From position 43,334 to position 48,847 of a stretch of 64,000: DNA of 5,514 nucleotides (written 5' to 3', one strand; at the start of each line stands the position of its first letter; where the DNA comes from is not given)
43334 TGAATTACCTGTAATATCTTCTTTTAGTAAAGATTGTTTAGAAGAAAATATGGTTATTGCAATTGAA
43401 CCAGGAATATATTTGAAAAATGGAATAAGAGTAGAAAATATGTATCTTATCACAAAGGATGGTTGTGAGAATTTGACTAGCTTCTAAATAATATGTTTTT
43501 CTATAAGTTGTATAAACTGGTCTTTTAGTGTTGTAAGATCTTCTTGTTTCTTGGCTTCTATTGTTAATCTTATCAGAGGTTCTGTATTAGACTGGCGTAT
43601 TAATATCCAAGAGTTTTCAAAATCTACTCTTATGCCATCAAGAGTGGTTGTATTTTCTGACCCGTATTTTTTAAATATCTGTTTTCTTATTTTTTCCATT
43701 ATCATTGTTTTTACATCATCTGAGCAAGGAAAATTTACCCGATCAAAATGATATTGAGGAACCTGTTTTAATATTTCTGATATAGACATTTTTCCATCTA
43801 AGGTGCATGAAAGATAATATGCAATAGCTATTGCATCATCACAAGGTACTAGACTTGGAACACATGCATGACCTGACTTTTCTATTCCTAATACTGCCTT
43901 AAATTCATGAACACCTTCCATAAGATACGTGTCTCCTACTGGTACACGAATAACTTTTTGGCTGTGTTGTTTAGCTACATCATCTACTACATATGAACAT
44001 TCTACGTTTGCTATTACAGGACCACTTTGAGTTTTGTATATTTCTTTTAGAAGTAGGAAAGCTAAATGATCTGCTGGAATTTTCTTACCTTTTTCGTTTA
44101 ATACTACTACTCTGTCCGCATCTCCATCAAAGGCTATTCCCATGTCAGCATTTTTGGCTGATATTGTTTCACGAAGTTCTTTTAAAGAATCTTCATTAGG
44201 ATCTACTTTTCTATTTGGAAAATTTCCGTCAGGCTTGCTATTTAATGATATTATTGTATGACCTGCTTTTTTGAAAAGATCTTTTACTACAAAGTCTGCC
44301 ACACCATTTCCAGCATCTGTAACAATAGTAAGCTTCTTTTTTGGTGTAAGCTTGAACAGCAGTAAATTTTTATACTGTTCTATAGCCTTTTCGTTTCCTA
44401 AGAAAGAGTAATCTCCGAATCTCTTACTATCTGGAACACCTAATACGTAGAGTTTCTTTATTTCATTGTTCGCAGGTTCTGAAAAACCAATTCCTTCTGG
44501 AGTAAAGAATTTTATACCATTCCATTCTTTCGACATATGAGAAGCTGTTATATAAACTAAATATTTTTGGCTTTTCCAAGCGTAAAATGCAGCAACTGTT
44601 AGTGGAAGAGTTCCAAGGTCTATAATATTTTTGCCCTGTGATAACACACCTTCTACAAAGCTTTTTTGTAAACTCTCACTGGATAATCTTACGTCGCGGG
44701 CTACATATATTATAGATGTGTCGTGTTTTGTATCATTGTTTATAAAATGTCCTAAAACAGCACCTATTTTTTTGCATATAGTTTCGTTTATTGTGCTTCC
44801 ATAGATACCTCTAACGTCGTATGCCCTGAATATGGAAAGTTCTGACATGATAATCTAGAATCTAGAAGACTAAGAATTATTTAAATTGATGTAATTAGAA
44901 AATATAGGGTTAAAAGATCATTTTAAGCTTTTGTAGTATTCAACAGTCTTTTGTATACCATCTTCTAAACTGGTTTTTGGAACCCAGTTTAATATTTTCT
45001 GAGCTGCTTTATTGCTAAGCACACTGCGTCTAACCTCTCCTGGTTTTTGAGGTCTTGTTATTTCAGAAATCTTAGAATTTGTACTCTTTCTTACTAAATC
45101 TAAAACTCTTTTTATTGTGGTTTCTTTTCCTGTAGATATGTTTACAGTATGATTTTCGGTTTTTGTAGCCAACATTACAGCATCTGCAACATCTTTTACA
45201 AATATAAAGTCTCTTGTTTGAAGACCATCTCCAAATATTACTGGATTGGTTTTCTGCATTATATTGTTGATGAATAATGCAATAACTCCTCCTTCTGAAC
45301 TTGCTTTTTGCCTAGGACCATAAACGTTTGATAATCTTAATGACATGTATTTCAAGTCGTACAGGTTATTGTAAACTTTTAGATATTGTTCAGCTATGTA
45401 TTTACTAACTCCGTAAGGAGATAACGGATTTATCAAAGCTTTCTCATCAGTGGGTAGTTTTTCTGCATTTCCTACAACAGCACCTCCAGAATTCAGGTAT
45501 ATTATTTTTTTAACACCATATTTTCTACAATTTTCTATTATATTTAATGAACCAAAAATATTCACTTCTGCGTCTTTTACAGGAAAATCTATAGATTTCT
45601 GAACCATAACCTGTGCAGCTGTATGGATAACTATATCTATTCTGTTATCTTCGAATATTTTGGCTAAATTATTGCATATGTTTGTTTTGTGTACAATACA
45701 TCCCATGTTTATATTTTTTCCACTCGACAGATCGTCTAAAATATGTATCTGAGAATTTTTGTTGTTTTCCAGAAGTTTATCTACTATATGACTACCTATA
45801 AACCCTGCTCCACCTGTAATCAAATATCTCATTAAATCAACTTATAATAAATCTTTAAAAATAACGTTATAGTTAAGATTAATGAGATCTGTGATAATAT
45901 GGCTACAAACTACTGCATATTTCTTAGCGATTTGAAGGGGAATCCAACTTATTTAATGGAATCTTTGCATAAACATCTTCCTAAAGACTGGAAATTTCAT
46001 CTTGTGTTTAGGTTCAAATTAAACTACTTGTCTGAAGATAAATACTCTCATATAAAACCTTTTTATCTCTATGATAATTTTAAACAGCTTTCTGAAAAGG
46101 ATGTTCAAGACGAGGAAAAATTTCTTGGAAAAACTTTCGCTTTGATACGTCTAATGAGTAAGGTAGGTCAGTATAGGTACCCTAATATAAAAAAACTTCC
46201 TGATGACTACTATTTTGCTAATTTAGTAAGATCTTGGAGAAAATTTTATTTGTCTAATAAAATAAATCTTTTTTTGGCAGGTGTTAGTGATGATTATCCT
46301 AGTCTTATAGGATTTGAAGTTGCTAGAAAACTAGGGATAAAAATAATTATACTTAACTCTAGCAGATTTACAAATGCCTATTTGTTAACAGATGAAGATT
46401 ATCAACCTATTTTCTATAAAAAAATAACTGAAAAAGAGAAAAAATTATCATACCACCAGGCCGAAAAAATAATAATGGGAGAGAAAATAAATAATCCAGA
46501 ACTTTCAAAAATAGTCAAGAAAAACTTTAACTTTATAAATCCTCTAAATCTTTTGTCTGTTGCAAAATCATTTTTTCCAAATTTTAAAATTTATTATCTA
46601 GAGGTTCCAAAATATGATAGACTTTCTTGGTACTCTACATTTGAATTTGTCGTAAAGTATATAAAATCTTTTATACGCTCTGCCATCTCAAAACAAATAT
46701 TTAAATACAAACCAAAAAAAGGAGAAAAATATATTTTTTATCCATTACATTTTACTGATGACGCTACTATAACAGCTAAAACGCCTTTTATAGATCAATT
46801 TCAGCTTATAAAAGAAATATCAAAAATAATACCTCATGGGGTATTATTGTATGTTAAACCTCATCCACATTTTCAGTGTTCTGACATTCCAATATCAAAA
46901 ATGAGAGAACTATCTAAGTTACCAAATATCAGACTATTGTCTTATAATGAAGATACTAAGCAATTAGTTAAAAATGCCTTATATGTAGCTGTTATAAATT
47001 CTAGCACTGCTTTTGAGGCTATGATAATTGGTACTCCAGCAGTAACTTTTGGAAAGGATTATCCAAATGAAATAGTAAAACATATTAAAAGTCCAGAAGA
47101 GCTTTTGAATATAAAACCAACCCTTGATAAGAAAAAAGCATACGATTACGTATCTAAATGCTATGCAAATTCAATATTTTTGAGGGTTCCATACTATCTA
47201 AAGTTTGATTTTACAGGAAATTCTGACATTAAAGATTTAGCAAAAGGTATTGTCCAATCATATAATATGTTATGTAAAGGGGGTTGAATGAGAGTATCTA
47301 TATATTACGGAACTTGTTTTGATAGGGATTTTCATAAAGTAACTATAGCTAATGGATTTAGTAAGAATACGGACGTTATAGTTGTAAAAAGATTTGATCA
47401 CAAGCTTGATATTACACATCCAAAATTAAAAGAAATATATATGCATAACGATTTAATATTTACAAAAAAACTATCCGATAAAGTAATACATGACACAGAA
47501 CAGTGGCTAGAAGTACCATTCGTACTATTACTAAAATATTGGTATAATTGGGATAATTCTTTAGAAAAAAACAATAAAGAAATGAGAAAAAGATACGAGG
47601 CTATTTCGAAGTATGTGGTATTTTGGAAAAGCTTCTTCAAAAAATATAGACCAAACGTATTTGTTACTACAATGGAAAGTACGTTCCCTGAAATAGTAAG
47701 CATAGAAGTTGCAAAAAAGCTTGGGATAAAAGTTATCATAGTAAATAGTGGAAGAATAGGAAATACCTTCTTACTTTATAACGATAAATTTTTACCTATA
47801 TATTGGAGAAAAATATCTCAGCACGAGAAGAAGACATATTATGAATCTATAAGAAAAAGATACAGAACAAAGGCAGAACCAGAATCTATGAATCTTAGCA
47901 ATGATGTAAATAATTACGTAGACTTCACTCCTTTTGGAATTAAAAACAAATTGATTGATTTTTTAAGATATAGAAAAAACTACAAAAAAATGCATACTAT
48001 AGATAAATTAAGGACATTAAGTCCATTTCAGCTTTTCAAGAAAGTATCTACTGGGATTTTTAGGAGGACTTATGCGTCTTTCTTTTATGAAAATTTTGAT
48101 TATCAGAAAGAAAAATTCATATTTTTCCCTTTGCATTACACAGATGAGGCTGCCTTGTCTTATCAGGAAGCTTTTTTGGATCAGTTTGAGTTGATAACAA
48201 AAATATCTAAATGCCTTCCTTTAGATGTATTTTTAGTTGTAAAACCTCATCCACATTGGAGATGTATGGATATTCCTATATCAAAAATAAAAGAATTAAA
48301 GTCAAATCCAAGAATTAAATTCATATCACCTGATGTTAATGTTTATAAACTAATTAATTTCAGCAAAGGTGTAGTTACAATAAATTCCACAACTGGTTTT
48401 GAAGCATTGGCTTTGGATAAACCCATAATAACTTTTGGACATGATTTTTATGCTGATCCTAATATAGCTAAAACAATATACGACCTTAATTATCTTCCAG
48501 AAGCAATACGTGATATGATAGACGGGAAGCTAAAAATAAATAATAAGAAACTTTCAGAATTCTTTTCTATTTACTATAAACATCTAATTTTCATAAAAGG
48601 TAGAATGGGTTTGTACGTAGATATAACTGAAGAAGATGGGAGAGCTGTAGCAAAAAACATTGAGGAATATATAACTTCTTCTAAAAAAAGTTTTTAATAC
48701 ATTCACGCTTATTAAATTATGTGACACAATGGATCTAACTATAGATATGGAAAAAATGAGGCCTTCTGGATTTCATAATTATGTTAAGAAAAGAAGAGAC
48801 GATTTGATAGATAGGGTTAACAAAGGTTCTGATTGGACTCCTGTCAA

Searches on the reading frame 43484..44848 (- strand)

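Call 9: search_protein_families(library=pfam, proteins=[window:43484-44848:-], max_evalue=0.00001)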
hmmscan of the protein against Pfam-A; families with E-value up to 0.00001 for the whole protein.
window:43484-44848:- (454 aa): 4 families
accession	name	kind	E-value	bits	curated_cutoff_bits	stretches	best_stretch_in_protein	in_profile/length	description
PF02878.22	PGM_PMM_I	-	1.8e-26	92.9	22.5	1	6-133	3-130/138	Phosphoglucomutase/phosphomannomutase, alpha/beta/alpha domain I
PF02879.22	PGM_PMM_II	-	3.6e-24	85.7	29.3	1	158-254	6-103/103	Phosphoglucomutase/phosphomannomutase, alpha/beta/alpha domain II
PF02880.22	PGM_PMM_III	-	7.9e-19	68.3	20.7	1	259-364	2-112/115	Phosphoglucomutase/phosphomannomutase, alpha/beta/alpha domain III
PF00408.26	PGM_PMM_IV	-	7e-12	45.7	23.1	1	371-446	2-66/68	Phosphoglucomutase/phosphomannomutase, C-terminal domain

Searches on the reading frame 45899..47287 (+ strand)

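Call 9: search_protein_families(library=pfam, proteins=[window:45899-47287:+], max_evalue=0.00001)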
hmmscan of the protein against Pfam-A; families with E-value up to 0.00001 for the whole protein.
window:45899-47287:+ (462 aa): 1 family
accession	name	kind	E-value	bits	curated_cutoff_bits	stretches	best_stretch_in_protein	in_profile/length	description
PF05159.20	Capsule_synth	-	2.7e-09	37.4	20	1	236-387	101-264/310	Capsule polysaccharide biosynthesis protein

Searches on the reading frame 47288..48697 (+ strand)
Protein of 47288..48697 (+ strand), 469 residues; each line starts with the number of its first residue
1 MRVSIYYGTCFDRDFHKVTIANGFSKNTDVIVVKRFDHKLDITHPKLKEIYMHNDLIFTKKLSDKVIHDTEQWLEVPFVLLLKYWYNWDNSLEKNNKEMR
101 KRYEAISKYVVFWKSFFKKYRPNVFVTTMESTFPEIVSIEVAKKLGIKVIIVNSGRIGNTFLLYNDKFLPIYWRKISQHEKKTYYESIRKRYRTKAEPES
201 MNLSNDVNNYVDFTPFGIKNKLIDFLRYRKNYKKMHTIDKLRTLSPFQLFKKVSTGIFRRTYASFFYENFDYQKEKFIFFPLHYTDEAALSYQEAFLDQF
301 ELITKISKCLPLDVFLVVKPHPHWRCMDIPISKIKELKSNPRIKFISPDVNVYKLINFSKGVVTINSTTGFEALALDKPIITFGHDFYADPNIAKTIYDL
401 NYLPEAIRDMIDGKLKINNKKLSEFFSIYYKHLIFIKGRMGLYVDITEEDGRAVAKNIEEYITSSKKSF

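Call 9: search_protein_families(library=pfam, proteins=[window:47288-48697:+], max_evalue=0.00001)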
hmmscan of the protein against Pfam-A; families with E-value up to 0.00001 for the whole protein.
window:47288-48697:+ (469 aa): 1 family
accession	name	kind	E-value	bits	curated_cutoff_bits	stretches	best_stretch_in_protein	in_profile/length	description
PF05159.20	Capsule_synth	-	2.5e-15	57.2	20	1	264-390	134-268/310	Capsule polysaccharide biosynthesis protein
